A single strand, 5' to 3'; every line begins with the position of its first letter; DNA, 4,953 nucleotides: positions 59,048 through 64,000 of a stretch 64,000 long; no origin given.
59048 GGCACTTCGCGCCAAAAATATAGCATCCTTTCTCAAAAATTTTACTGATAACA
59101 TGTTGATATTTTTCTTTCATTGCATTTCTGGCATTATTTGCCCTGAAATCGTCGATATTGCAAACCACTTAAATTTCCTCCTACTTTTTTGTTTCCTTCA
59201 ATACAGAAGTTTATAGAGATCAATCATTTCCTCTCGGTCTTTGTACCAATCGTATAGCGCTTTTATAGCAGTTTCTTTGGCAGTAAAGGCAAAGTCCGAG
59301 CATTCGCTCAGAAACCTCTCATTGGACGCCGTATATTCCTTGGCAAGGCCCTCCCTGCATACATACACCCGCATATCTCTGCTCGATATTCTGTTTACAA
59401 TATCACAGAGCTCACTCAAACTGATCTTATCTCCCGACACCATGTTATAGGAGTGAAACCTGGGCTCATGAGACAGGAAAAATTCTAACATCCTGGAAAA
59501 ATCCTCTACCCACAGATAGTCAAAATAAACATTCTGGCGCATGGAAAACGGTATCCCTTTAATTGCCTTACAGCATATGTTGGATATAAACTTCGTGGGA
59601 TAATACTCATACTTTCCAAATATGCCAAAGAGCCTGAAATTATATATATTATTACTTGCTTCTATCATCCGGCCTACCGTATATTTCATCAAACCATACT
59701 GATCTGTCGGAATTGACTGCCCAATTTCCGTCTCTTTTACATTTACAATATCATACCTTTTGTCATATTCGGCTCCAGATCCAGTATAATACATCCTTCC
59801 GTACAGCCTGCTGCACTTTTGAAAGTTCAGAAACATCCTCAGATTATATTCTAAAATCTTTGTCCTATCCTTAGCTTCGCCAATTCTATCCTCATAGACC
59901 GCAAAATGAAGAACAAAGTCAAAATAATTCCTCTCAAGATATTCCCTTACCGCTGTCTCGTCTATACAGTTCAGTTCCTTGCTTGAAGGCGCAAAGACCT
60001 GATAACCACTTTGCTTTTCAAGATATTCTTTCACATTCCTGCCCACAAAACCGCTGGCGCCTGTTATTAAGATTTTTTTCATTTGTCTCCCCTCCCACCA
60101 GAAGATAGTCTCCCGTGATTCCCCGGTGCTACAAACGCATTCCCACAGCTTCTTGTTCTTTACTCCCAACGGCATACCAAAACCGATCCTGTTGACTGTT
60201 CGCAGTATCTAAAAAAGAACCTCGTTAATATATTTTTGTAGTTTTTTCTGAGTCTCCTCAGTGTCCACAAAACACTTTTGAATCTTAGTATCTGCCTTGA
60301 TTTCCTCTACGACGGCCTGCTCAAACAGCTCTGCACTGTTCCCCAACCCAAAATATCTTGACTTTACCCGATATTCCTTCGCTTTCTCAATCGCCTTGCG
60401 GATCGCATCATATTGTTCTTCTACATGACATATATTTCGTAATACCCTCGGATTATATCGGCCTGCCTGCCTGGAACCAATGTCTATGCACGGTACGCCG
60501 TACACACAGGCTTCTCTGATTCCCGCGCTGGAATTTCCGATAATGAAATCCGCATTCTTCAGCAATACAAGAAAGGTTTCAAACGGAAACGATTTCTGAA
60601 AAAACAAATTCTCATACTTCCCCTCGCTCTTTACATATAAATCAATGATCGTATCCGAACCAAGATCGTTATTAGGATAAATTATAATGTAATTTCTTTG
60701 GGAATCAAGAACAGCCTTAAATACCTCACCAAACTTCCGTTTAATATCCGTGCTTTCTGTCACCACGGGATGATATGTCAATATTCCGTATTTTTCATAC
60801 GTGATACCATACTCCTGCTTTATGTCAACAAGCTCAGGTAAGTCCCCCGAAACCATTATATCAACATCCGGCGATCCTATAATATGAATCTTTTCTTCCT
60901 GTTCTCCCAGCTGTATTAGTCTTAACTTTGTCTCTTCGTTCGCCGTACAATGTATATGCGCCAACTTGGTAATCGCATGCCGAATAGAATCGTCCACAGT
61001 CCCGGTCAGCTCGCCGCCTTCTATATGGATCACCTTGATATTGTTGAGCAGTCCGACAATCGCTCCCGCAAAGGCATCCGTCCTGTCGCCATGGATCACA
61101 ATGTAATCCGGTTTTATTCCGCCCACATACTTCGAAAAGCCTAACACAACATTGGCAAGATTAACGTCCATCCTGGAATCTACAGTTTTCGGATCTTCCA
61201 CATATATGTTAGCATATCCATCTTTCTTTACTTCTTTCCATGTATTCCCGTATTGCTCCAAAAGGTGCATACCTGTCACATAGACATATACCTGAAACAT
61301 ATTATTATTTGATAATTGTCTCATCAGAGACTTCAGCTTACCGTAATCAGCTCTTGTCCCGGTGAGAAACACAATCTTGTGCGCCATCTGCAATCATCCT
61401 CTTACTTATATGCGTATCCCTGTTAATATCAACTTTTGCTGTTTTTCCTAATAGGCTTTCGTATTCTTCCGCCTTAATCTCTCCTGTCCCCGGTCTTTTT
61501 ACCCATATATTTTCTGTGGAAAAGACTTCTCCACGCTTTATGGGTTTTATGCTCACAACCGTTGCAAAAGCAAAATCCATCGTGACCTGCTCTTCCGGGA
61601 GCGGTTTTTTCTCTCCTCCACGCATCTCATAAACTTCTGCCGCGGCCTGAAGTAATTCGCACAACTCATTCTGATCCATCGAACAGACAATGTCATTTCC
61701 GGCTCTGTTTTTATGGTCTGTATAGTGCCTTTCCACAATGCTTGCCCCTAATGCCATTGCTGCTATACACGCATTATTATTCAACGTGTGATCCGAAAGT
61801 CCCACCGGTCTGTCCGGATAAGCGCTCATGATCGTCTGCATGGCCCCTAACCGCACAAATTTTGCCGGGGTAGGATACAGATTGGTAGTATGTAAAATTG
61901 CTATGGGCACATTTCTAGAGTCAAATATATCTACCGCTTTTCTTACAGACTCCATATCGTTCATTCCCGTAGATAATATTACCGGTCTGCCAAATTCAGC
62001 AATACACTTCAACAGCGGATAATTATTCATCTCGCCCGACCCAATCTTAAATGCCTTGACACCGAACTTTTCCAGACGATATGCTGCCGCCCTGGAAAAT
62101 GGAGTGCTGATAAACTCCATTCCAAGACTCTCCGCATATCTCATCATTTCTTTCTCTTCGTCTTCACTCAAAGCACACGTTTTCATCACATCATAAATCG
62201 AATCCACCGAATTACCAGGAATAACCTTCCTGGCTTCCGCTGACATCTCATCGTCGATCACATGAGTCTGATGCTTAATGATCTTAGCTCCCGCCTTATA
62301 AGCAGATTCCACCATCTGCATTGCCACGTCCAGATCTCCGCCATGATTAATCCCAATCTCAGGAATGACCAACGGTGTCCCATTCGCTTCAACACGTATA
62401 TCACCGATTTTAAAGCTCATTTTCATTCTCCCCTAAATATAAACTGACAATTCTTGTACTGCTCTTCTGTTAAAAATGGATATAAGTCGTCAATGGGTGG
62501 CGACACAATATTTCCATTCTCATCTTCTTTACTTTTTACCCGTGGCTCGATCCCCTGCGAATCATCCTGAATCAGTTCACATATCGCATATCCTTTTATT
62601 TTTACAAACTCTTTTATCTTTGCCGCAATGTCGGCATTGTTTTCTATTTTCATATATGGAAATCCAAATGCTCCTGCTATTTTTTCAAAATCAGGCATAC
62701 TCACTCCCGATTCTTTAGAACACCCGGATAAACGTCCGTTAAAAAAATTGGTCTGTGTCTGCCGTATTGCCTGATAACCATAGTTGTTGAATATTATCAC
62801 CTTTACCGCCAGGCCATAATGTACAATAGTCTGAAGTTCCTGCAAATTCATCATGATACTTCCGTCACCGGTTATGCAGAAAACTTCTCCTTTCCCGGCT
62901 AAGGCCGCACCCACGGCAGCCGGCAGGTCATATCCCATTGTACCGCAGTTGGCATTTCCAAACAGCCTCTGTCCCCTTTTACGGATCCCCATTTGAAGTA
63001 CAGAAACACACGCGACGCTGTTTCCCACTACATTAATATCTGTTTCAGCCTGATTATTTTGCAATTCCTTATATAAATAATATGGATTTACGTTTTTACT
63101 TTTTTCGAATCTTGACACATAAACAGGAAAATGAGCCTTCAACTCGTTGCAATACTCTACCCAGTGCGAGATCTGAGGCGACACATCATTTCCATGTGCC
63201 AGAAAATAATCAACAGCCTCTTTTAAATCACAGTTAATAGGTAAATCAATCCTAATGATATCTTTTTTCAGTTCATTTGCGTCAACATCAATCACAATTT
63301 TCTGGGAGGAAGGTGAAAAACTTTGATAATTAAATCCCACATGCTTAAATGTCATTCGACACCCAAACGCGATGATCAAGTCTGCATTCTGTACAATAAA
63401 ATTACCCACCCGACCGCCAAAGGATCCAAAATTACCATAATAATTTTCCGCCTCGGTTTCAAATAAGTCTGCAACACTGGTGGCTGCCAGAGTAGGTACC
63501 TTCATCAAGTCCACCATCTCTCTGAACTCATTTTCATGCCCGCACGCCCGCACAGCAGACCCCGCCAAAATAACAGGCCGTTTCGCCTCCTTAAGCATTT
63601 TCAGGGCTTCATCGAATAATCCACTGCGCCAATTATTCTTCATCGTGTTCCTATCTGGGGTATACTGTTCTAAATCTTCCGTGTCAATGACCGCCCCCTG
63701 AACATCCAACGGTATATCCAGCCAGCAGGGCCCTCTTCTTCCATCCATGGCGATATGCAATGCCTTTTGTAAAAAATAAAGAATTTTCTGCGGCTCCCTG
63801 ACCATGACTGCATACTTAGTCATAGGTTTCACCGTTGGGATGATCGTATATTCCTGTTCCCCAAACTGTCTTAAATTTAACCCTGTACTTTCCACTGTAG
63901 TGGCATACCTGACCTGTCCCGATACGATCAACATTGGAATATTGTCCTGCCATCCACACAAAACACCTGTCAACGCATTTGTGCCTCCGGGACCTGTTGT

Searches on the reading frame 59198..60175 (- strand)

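Call 14: search_protein_families(library=pfam, proteins=[window:59198-60175:-], max_evalue=0.001)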
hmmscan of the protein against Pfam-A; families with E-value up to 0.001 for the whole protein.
window:59198-60175:- (325 aa): 3 families
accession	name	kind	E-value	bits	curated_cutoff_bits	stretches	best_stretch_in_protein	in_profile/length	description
PF01370.27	Epimerase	-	1.3e-22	80.9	20.9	1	35-244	1-238/240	NAD dependent epimerase/dehydratase family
PF04321.23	RmlD_sub_bind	-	6.9e-10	38.9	27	1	34-199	2-162/287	RmlD substrate binding domain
PF16363.11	GDP_Man_Dehyd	-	5.3e-05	23.3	27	0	71-269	62-271/332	GDP-mannose 4,6 dehydratase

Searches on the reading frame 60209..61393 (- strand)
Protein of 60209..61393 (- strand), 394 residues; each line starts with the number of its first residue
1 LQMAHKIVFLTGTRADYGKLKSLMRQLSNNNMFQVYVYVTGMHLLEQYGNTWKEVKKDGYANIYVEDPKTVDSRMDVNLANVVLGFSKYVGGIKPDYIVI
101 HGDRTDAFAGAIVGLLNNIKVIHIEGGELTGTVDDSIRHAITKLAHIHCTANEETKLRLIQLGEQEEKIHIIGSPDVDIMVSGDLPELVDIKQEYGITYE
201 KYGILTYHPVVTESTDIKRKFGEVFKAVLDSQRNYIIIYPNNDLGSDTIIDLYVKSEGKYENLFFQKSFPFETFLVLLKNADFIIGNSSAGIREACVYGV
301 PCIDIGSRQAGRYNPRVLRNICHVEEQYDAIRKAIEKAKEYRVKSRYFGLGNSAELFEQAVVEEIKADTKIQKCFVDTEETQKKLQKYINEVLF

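Call 14: search_protein_families(library=pfam, proteins=[window:60209-61393:-], max_evalue=0.001)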
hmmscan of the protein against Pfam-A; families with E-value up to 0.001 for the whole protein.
window:60209-61393:- (394 aa): 1 family
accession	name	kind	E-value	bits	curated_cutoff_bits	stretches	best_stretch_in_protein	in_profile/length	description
PF02350.25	Epimerase_2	-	1.1e-66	225.6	30.6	1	26-357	2-342/347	UDP-N-acetylglucosamine 2-epimerase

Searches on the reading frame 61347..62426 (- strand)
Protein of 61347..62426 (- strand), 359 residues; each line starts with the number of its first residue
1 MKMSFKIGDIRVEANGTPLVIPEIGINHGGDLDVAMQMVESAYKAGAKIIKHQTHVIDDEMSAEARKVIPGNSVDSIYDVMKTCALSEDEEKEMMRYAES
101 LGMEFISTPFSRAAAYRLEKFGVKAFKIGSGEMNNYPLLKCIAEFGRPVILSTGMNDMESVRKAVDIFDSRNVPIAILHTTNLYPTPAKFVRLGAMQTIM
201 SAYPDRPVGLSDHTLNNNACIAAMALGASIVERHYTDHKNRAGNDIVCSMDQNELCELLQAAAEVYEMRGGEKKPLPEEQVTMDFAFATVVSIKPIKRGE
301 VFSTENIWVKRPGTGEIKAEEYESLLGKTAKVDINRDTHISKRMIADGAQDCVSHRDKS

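Call 14: search_protein_families(library=pfam, proteins=[window:61347-62426:-], max_evalue=0.001)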
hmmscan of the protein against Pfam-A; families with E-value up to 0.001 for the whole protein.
window:61347-62426:- (359 aa): 2 families
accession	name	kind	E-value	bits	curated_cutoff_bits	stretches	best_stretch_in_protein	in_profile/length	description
PF03102.20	NeuB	-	2.6e-68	230.5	22.1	1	38-273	1-240/241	NeuB family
PF08666.17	SAF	-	7.4e-11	42.9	21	1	290-345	4-62/63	SAF domain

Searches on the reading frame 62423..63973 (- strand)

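Call 14: search_protein_families(library=pfam, proteins=[window:62423-63973:-], max_evalue=0.001)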
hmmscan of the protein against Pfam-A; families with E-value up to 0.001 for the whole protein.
window:62423-63973:- (516 aa): 2 families
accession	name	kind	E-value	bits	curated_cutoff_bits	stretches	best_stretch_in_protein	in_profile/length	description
PF02775.26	TPP_enzyme_C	-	9.4e-37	126.6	21.9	1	328-466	12-150/151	Thiamine pyrophosphate enzyme, C-terminal TPP binding domain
PF00205.28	TPP_enzyme_M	-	2.4e-26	92.5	30.4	1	121-255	2-135/137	Thiamine pyrophosphate enzyme, central domain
